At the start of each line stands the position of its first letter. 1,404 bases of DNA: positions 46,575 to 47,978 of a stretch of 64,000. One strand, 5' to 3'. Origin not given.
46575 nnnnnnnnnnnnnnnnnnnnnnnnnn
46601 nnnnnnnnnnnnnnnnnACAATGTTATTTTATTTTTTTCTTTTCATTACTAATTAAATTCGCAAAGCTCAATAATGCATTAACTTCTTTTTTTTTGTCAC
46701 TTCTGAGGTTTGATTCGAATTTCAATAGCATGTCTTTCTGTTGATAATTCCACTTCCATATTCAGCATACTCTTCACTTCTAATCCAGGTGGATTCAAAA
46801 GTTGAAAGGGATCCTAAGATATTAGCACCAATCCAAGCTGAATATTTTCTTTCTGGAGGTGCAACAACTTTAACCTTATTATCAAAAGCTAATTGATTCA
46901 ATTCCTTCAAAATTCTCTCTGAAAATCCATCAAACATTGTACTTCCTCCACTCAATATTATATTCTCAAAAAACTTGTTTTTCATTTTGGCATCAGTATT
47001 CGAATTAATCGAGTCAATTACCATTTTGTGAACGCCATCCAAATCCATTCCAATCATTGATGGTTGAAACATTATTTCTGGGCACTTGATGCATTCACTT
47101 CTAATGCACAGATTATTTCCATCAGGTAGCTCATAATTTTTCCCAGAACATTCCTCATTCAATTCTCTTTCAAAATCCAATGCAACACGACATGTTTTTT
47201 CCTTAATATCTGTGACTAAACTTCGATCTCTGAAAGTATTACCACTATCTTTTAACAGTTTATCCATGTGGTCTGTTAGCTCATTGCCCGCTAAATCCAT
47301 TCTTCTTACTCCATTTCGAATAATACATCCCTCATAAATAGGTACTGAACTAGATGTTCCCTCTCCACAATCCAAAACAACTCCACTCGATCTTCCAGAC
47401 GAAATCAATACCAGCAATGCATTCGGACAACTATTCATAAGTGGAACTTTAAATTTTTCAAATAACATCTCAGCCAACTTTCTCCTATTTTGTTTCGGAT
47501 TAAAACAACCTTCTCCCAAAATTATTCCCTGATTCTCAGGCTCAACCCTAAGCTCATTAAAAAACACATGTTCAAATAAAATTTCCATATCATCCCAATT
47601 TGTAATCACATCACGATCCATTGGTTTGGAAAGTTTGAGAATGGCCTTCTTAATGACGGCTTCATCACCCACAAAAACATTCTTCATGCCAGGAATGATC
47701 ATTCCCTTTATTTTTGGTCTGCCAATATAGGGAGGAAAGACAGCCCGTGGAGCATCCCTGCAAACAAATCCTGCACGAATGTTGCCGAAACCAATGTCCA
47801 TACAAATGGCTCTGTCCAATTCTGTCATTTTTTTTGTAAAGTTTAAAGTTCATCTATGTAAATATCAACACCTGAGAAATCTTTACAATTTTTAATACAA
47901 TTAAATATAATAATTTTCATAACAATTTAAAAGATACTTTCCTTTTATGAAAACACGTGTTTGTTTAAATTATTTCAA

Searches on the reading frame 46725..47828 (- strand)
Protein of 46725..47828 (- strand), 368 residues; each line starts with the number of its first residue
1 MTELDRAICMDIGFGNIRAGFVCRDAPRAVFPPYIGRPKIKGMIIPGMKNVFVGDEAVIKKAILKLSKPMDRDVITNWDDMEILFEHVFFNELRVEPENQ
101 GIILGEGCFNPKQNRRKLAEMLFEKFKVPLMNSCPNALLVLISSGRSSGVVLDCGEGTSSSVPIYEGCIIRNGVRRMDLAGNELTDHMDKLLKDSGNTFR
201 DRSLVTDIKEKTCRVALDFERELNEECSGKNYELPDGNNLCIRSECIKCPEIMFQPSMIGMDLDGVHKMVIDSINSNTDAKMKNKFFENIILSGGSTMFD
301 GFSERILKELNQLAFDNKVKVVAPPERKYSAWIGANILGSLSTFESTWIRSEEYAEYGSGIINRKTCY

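Call 63: list_cluster_members(proteins=[window:46725-47828:-, window:13516-14538:-, window:20772-22076:+, window:43330-45132:+, window:29386-31842:+, window:45327-46367:-, window:3812-7159:+])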
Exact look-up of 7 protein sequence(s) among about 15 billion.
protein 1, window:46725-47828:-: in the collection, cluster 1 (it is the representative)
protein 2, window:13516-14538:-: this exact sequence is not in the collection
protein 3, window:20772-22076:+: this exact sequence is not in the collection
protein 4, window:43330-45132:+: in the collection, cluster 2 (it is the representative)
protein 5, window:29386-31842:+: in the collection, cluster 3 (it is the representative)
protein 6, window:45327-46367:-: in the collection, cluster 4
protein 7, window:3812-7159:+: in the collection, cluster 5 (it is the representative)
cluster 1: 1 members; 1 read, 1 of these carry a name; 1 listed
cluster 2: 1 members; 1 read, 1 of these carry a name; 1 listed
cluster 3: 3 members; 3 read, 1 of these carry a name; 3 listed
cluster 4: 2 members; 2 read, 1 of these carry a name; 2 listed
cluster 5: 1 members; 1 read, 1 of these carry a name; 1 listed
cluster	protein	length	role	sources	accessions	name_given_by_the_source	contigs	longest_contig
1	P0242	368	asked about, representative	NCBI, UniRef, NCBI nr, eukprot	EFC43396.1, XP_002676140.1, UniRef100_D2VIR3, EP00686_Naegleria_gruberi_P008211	hypothetical protein NAEGRDRAFT_49873 [Naegleria gruberi] | Actin n=1 Tax=Naegleria gruberi TaxID=5762 RepID=D2VIR3_NAEGR | uncharacterized protein NAEGRDRAFT_49873 [Naegleria gruberi]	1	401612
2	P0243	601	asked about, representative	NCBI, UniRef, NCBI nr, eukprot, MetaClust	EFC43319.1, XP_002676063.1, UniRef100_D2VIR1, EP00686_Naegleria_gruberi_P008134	predicted protein [Naegleria gruberi] | Predicted protein n=1 Tax=Naegleria gruberi TaxID=5762 RepID=D2VIR1_NAEGR | uncharacterized protein NAEGRDRAFT_68765 [Naegleria gruberi]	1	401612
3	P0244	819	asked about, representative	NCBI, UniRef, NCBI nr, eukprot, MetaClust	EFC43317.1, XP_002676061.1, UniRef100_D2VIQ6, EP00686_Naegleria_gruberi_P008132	predicted protein [Naegleria gruberi] | Predicted protein n=1 Tax=Naegleria gruberi TaxID=5762 RepID=D2VIQ6_NAEGR | uncharacterized protein NAEGRDRAFT_68760 [Naegleria gruberi]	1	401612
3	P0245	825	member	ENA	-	-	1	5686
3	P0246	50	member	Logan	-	-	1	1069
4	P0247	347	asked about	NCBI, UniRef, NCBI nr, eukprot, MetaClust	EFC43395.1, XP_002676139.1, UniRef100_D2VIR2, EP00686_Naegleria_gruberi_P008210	predicted protein [Naegleria gruberi] | Predicted protein n=1 Tax=Naegleria gruberi TaxID=5762 RepID=D2VIR2_NAEGR | uncharacterized protein NAEGRDRAFT_68766 [Naegleria gruberi]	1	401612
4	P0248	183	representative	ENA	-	-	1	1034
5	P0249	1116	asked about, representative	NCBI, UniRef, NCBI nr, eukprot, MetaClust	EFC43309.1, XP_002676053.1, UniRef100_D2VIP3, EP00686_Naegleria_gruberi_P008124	Hypothetical protein NAEGRDRAFT_68748 [Naegleria gruberi] | MATH domain-containing protein n=1 Tax=Naegleria gruberi TaxID=5762 RepID=D2VIP3_NAEGR | uncharacterized protein NAEGRDRAFT_68748 [Naegleria gruberi]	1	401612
